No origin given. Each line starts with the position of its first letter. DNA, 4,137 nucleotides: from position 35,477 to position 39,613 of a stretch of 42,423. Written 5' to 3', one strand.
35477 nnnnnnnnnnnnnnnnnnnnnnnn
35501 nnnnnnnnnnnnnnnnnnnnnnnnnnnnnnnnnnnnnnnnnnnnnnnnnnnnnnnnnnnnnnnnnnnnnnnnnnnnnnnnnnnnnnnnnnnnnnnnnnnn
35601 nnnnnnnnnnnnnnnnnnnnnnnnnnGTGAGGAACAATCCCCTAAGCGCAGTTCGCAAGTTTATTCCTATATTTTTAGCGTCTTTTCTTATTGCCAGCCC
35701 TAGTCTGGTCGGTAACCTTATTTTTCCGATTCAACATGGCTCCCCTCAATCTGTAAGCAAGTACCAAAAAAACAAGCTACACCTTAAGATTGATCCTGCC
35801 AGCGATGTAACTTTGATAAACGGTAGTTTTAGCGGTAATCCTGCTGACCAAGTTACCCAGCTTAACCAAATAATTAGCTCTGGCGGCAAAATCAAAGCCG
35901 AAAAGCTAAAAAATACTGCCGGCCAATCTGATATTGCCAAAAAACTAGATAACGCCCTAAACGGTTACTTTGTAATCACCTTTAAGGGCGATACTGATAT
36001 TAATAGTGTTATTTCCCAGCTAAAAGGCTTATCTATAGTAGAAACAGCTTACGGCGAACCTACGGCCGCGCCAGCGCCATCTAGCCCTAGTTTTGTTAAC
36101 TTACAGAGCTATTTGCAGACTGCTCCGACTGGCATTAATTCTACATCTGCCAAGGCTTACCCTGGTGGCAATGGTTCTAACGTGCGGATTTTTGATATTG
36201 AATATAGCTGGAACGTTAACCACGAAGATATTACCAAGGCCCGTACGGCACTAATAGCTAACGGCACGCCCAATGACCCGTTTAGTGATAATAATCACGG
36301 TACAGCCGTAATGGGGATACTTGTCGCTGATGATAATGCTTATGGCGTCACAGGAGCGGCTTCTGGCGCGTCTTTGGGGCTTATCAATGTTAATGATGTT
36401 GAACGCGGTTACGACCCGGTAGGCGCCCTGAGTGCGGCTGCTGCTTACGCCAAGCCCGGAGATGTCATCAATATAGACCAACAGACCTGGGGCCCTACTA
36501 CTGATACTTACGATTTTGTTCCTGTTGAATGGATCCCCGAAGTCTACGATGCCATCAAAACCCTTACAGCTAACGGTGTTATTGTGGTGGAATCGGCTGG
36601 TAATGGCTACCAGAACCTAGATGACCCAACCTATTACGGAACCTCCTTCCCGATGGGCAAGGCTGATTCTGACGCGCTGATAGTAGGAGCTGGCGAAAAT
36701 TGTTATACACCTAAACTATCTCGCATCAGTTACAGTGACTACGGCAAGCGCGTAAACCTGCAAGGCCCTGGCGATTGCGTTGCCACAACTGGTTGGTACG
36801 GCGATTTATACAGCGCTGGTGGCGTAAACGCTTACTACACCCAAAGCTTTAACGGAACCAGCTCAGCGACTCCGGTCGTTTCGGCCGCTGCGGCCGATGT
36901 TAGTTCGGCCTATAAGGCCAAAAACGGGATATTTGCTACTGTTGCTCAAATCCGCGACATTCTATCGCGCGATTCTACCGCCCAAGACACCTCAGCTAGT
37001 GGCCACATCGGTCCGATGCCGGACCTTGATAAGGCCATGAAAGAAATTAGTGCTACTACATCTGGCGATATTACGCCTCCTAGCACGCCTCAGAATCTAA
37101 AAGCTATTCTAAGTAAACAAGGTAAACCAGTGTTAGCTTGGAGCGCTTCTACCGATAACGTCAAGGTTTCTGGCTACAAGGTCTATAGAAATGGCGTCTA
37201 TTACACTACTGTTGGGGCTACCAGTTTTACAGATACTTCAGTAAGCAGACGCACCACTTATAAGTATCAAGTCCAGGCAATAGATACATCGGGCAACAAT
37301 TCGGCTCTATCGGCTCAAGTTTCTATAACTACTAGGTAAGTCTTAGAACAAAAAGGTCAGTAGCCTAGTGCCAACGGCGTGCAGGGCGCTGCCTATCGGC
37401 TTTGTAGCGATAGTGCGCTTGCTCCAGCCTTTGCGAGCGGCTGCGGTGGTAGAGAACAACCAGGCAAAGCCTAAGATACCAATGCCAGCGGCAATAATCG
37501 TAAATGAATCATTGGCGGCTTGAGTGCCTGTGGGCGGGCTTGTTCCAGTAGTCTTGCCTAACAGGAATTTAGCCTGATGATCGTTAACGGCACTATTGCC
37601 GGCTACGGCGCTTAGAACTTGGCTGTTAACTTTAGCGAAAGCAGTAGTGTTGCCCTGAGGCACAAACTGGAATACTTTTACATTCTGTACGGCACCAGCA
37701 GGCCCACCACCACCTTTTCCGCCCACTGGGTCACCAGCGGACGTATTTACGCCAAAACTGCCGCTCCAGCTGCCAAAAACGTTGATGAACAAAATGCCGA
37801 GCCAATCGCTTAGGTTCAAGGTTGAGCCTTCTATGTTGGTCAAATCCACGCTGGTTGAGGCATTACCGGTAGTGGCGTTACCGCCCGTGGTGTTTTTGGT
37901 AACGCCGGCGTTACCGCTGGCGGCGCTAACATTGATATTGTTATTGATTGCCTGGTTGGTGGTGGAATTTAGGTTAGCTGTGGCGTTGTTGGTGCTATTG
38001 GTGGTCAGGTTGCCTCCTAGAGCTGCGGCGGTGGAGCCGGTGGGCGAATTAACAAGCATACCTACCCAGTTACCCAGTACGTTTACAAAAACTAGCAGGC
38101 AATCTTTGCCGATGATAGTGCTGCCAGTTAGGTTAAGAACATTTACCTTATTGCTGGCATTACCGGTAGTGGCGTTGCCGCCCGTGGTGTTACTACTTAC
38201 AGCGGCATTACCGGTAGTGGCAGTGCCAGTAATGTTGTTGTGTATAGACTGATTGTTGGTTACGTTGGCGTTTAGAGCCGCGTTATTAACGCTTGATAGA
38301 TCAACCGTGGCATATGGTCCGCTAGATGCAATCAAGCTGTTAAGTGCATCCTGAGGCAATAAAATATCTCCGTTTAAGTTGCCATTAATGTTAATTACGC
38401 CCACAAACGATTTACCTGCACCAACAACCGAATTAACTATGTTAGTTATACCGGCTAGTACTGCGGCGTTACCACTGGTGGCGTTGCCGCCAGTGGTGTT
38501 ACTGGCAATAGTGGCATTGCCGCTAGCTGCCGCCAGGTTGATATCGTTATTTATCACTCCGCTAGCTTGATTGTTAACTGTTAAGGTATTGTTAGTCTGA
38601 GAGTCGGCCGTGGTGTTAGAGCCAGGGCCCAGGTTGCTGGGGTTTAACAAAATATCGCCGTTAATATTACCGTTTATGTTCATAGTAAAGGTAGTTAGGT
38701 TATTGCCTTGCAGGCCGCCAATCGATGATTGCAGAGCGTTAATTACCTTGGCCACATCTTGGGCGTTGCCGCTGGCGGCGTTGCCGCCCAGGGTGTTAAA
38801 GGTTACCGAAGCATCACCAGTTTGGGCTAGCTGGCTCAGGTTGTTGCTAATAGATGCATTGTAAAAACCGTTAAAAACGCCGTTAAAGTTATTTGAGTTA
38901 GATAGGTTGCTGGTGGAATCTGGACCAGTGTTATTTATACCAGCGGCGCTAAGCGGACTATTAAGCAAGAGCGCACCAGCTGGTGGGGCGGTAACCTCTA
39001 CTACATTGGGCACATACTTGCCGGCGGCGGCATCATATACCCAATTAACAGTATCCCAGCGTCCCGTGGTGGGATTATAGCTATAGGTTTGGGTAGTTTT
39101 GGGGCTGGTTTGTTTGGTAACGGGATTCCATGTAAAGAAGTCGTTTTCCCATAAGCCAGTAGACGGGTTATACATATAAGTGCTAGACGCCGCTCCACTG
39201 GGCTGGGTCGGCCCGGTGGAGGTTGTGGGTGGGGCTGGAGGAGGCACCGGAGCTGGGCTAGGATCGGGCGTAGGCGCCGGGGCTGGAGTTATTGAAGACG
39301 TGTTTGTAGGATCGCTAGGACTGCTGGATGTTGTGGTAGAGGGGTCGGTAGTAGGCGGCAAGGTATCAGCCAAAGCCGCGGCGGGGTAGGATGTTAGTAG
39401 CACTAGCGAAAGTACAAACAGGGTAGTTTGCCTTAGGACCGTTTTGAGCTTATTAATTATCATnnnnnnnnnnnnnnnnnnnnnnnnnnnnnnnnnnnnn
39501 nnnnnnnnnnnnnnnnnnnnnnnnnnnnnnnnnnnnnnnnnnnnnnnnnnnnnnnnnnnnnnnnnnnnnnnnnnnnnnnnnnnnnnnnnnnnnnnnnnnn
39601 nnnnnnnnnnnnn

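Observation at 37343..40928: Cluster of three secreted Asn/Gly/Thr/Ser-rich repeat proteins with curli/beta-solenoid-like repeat logic, convergent with an S8-FN3 protease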

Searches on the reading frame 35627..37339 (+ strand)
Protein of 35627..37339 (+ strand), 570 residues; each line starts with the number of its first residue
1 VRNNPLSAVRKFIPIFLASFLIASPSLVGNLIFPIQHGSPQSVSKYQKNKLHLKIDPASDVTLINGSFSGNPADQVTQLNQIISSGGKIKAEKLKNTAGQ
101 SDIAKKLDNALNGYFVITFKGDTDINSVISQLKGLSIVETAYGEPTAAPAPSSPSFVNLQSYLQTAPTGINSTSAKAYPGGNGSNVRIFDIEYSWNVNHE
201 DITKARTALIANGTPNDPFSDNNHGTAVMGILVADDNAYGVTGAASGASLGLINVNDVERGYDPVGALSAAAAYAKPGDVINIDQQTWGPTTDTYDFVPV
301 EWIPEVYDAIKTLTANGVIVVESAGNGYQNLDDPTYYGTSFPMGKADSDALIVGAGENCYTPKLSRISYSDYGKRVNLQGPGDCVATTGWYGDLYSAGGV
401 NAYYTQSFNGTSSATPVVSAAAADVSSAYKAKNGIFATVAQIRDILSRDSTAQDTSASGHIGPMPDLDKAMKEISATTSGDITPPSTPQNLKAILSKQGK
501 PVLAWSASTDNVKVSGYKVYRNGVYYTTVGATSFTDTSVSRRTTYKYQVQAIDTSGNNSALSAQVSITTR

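Call 3: search_protein_families(library=pfam, proteins=[window:35627-37339:+], max_evalue=1)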
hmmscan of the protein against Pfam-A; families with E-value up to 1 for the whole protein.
window:35627-37339:+ (570 aa): 6 families
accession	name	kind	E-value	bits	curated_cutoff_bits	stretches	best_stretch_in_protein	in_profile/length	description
PF00082.27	Peptidase_S8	-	2.5e-21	76.7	21.8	1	212-451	44-274/288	Subtilase family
PF00041.27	fn3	-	0.0022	18.6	25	1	486-566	1-82/84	Fibronectin type III domain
PF18370.7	RGI_lyase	-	0.0028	18.4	27.8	1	493-554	12-73/86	Rhamnogalacturonan I lyases beta-sheet domain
PF18075.7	FtsX_ECD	-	0.16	13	23.5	1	91-139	41-94/96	FtsX extracellular domain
PF06486.16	DUF1093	-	0.17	13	26.3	1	520-561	3-48/81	Protein of unknown function (DUF1093)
PF08279.18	HTH_11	-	0.31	11.4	25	0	306-329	32-55/55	HTH domain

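Call 4: search_protein_families(library=ncbifam, proteins=[window:35627-37339:+], max_evalue=1)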
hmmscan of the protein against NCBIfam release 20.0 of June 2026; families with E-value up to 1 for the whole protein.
window:35627-37339:+ (570 aa): 3 families
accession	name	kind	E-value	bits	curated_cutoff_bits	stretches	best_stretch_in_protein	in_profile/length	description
NF041611.1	exoglucan_CbhB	equivalog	9.5e-17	60.3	1950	1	392-569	611-790/997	exoglucanase CbhB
TIGR03921.1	T7SS_mycosin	equivalog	3.4e-14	52.7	278.75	1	221-451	49-264/353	type VII secretion-associated serine protease mycosin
NF040913.1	DsrE_rel_ELSE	equivalog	0.19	11.5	152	0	221-242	27-48/125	SaoD/DsrE family protein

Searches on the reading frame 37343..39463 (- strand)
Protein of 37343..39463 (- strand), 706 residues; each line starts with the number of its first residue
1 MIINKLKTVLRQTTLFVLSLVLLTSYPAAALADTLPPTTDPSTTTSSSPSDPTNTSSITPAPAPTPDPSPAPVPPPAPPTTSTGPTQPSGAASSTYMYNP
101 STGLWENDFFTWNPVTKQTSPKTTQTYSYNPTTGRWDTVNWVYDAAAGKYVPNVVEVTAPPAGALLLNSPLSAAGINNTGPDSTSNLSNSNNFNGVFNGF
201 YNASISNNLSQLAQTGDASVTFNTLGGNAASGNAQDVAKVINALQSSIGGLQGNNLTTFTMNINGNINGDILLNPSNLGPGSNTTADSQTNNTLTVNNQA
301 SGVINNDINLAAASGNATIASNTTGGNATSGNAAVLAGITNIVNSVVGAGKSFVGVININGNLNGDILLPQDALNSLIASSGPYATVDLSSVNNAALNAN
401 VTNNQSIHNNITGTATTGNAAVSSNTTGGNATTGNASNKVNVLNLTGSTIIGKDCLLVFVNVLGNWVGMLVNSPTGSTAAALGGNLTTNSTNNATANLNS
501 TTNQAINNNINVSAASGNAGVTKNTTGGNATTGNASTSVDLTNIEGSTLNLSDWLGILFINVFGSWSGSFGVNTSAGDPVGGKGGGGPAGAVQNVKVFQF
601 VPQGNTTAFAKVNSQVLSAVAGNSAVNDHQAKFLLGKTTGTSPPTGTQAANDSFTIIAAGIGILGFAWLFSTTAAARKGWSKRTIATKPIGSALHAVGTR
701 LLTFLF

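Call 3: search_protein_families(library=pfam, proteins=[window:37343-39463:-], max_evalue=1)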
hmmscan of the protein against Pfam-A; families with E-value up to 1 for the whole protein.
window:37343-39463:- (706 aa): 2 families
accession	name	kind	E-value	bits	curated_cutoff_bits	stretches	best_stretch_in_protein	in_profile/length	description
PF18776.7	Hexapep_loop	-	0.0054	16.8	31.5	1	382-394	10-22/24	Hexapeptide repeat including loop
PF13415.12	Kelch_3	-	0.018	15.7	22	0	84-107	9-32/48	Galactose oxidase, central domain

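Call 4: search_protein_families(library=ncbifam, proteins=[window:37343-39463:-], max_evalue=1)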
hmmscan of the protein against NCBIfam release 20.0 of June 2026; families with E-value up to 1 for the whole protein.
window:37343-39463:- (706 aa): 0 families

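Call 10: search_solved_structures(query=window:37343-39463:-, max_evalue=1)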
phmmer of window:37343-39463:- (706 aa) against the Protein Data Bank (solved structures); distinct sequences matched with E-value up to 1: 4.
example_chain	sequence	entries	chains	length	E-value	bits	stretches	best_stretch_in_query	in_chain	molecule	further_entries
7ktr_A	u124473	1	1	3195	0.29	12.7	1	8-86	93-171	Transformation/transcription domain-associated protein,Transformation/transcription domain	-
8xvg_L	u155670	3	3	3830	0.34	12.4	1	8-86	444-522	Isoform 2 of Transformation/transcription domain-associated protein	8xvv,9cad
8h7g_C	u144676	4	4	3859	0.34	12.4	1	8-86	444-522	Transformation/transcription domain-associated protein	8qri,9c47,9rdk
7kts_A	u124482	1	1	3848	0.35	12.4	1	8-86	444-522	Transformation/transcription domain-associated protein,Transformation/transcription domain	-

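Call 13: find_homologous_proteins(query=window:37343-39463:-, max_evalue=0.001)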
Query window:37343-39463:- (706 aa): 1448 proteins with E <= 0.001 among 8000 candidates; the best 120 are listed.
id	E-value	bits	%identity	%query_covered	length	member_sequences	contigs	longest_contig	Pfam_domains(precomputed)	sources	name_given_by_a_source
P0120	0.0e+0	1470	100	100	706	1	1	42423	-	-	-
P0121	5.0e-271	919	63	100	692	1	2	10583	-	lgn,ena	-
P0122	9.2e-240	816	58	100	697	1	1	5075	-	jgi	jgi:hypothetical protein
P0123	1.5e-229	782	55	100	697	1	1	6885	-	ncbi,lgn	-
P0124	2.0e-225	768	58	100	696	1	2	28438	-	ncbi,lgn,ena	-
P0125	8.9e-224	763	56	100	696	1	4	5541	-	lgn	-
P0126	1.4e-216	739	53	100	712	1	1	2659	-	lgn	-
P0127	2.2e-185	636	44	69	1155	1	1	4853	-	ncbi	-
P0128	9.6e-176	604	49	86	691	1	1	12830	-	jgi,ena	-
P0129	7.6e-172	591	51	87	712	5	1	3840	-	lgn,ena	-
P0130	8.2e-170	585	50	86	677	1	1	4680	-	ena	-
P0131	5.4e-168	579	47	96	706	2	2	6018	-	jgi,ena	-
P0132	5.1e-166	572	52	87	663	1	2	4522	-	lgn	-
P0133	1.2e-165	571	51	80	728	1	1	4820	-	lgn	-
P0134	3.4e-163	563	47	99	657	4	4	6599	-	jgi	jgi:hypothetical protein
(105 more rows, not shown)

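Call 28: find_related_loci(query=A2, collection=genome_contigs, flank=6000)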
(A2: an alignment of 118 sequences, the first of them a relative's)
Query A2 (706 aa) in genome_contigs; peptide patterns used: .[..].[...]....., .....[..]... (x = any residue, [..] = any of these).
209 stretches matched a pattern; 191 encode a relative of the query (tblastn E <= 1e-3); the best 80 are kept; 80 distinct loci.
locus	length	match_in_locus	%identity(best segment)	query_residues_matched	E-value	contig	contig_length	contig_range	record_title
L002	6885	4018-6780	55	1-706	0e+0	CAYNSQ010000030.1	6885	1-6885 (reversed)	MAG TPA_asm: uncultured Candidatus Saccharibacteria bacterium isolate SRP292972_co3_107 genome assembly, contig: NODE_40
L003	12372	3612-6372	58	1-706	0e+0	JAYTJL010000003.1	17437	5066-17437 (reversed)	MAG: Candidatus Saccharibacteria bacterium isolate GFS_2951 GFS_2951_2, whole genome shotgun sequence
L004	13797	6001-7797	48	3-602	3e-153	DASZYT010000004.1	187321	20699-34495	MAG TPA_asm: Candidatus Saccharimonadales bacterium isolate SMAG_U6217 k141_1042231, whole genome shotgun sequence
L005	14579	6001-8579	45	1-647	2e-150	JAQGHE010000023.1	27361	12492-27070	MAG: Candidatus Saccharibacteria bacterium isolate RYN_425 scaffold_52990, whole genome shotgun sequence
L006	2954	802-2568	48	2-650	5e-156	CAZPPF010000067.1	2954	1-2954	MAG TPA_asm: uncultured Candidatus Saccharibacteria bacterium isolate SRP200132_co1_506 genome assembly, contig: NODE_74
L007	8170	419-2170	47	2-578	7e-148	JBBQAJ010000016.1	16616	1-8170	MAG: Candidatus Saccharimonadales bacterium isolate Co_metawrap_1474 Cmw_1474_k141_1106688_length_16616_cov_14.9966, who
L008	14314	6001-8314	54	82-602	1e-147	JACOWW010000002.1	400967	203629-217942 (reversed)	MAG: Candidatus Saccharibacteria bacterium isolate NC_groundwater_137_Ag_S-0.1um_47_11 S4_GD2017_2_S1_scaffold_70, whole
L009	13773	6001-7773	48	83-678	1e-146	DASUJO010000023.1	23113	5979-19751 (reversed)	MAG TPA_asm: Candidatus Saccharimonadales bacterium isolate SMAG_U1488 k141_1010828, whole genome shotgun sequence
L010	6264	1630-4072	49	87-602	3e-146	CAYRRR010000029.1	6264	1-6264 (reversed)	MAG TPA_asm: uncultured Candidatus Saccharibacteria bacterium isolate SRP144015_co1_65 genome assembly, contig: NODE_529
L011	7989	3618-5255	52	79-608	9e-145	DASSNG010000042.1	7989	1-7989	MAG TPA_asm: Candidatus Saccharimonadales bacterium isolate SMAG_U1219 k141_1067943, whole genome shotgun sequence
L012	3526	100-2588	45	6-647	6e-149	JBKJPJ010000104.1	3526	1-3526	MAG: Candidatus Saccharimonadales bacterium isolate ant_bin.454 k117_4980392, whole genome shotgun sequence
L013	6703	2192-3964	46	6-612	2e-143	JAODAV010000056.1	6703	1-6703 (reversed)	MAG: Rhodoglobus sp. isolate RYN_65 scaffold_2734855, whole genome shotgun sequence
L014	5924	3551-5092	49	84-602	2e-142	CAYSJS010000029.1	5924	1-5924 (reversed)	MAG TPA_asm: uncultured Candidatus Saccharibacteria bacterium isolate SRP135725_co1_201 genome assembly, contig: NODE_20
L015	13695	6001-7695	46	6-577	1e-139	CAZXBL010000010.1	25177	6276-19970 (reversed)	MAG TPA_asm: uncultured Candidatus Saccharibacteria bacterium isolate binchicken_co174_40 genome assembly, contig: NODE_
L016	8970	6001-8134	54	81-572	7e-137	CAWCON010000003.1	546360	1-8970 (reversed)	MAG: uncultured Candidatus Saccharibacteria bacterium isolate MFD04540.bin.1.28 genome assembly, contig: contig_51174, w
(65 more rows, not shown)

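Call 38: predict_structure(alignment_id=A2)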
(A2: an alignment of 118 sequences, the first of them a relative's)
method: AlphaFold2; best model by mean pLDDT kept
length: 706 residues; sequences in the alignment: 118
mean_pLDDT: 68.0   pTM: 0.53
mean pLDDT of the five models: 68.0, 67.9, 66.8, 66.0, 62.0
residues with pLDDT >= 90: 150; 70-90: 180; 50-70: 202; < 50: 174
segments of 3 or more residues with pLDDT < 50: 28-36, 39-48, 53-59, 80-83, 156-162, 164-189, 249-253, 278-288, 380-391, 473-490, 592-597, 605-609, 613-651
pLDDT, mean of each block of 10 residues (from residue 1): 75 79 60 44 45 47 60 56 67 88 91 86 67 62 70 56 45 43 40 60 88 95 94 91 66 58 81 61 44 67 94 97 96 93 64 76 84 55 41 55 85 95 95 93 72 71 68 44 43 64 91 97 96 94 73 72 85 75 54 49 46 45 37 33 41 63 71 60 53 59 50
secondary structure, 60 per line:
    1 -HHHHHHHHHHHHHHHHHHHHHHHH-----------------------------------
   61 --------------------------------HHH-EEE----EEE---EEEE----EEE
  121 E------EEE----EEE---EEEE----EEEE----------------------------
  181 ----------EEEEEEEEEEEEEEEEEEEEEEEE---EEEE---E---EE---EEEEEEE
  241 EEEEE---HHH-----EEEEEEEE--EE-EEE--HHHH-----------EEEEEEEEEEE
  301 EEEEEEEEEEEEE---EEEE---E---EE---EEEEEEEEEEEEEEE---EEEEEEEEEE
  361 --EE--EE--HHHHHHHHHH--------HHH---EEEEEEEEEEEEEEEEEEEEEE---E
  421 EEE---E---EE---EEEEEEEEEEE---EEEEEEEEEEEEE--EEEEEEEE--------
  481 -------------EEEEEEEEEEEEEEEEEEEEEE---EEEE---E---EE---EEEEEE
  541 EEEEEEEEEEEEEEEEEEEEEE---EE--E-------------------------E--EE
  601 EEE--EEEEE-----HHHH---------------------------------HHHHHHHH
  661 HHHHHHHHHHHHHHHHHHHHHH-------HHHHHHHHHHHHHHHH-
elements in order (helices of 4 or more, strands of 3 or more residues): H2-25 E97-99 E104-106 E110-113 E118-121 E128-130 E135-137 E141-144 E149-152 E191-214 E218-221 E234-245 E257-264 E270-272 H275-278 E290-313 E317-320 E333-347 E351-360 H371-380 E395-416 E420-423 E436-446 E450-462 E465-472 E494-515 E519-522 E535-562 E599-603 E606-610 H616-619 H653-682 H690-705

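Call 40: fold_search(model_id=the predicted structure, library=pdb)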
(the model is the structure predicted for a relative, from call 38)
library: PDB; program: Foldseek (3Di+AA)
matches with E <= 10: 10; with E <= 0.001: 0
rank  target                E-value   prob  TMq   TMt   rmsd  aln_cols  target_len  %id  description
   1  5awf_A                2.3e+00  0.01  0.05  0.07  29.7       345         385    8  Crystal structure of SufB-SufC-SufD complex from Escherichia coli (released 2015-11-11)
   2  9ply_B                4.8e+00  0.21  0.04  0.09  12.0        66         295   15  Crystal structure of the human DCAF1 WDR domain in complex with OICR-40156 (released 2025-07-30)
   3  9bhs_B                5.5e+00  0.20  0.04  0.09  12.0        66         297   15  Crystal structure of the WDR domain of human DCAF1 in complex with OICR-9939 compound (released 2024-05-01)
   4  9bhr_B                6.1e+00  0.18  0.04  0.09  12.0        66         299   15  Crystal structure of the WDR domain of human DCAF1 in complex with OICR-40155 compound (released 2024-05-08)
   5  8egr_B                6.3e+00  0.00  0.02  0.03  29.6       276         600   12  Upper tail structure of Staphylococcus phage Andhra (released 2022-12-14)
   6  4z8l_A                6.6e+00  0.20  0.05  0.09  11.2        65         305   17  Crystal structure of DCAF1/SIV-MND VPX/MND SAMHD1 NTD ternary complex (released 2015-06-17)
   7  9nso_B                8.0e+00  0.18  0.04  0.09  11.4        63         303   17  Crystal structure of the ternary complex of DCAF1 and WDR5 with PROTAC, OICR-41060 (released 2026-03-25)
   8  9a40_B                8.4e+00  0.14  0.04  0.07  12.1        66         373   15  model of Cullin4 (released 2024-09-18)
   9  7sse_B                8.7e+00  0.16  0.04  0.09  11.5        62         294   16  Crystal structure of the WDR domain of human DCAF1 in complex with CYCA-117-70 (released 2021-12-15)
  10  8qja_C                9.2e+00  0.51  0.04  0.03   2.8        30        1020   20  T6SS-linked Rhs repeat protein - Advenella mimigardefordensis VgrG-Rhs core (released 2024-09-25)

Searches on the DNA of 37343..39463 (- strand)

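Call 107: search_rna_families(sources=[L066, L004, L005, L008, L015, L018, L021, L023, L029, L038], threshold=gathering)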
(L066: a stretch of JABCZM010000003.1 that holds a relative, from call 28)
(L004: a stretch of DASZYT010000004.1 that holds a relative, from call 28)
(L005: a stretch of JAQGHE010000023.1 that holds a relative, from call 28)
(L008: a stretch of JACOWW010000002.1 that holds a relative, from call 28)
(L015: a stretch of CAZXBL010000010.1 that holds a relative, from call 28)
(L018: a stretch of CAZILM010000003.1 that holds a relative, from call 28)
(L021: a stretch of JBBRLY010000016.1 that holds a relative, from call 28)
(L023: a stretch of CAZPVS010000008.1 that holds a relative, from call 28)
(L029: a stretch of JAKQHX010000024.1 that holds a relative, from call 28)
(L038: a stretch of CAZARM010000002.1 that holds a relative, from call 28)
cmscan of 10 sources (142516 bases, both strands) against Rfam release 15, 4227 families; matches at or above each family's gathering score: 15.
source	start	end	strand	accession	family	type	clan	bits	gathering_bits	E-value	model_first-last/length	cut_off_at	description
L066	458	4389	-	RF02541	LSU_rRNA_bacteria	Gene; rRNA;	CL00112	2479.1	50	0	1-2925/2925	no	Bacterial large subunit ribosomal RNA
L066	11226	12786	-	RF00177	SSU_rRNA_bacteria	Gene; rRNA;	CL00111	1466.5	50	0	1-1533/1533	no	Bacterial small subunit ribosomal RNA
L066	51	165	-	RF00001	5S_rRNA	Gene; rRNA;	CL00113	88.5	38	3e-17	1-120/120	no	5S ribosomal RNA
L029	9619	9691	-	RF00005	tRNA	Gene; tRNA;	CL00001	77.1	29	7.7e-15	1-71/71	no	tRNA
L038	10527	10599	+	RF00005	tRNA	Gene; tRNA;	CL00001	72.3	29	1.7e-13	1-71/71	no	tRNA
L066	8920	8993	+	RF00005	tRNA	Gene; tRNA;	CL00001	71.8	29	2.3e-13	1-71/71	no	tRNA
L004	589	662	-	RF00005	tRNA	Gene; tRNA;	CL00001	71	29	3.6e-13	1-71/71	no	tRNA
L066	9143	9216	+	RF00005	tRNA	Gene; tRNA;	CL00001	67.1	29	4.3e-12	1-71/71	no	tRNA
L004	3789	3862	-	RF00005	tRNA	Gene; tRNA;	CL00001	63.9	29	3.4e-11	1-71/71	no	tRNA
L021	55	128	-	RF00005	tRNA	Gene; tRNA;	CL00001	63.8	29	3.5e-11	1-71/71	no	tRNA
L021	3384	3457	-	RF00005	tRNA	Gene; tRNA;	CL00001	63.3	29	4.7e-11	1-71/71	no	tRNA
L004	9716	9789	-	RF00005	tRNA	Gene; tRNA;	CL00001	61.6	29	1.4e-10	1-71/71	no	tRNA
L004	3542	3613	-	RF00005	tRNA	Gene; tRNA;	CL00001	61.6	29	1.5e-10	1-71/71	no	tRNA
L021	4922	4993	+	RF00005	tRNA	Gene; tRNA;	CL00001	56.1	29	4.6e-09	1-71/71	no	tRNA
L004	11726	11797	-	RF00005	tRNA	Gene; tRNA;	CL00001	48.6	29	5.2e-07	1-71/71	no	tRNA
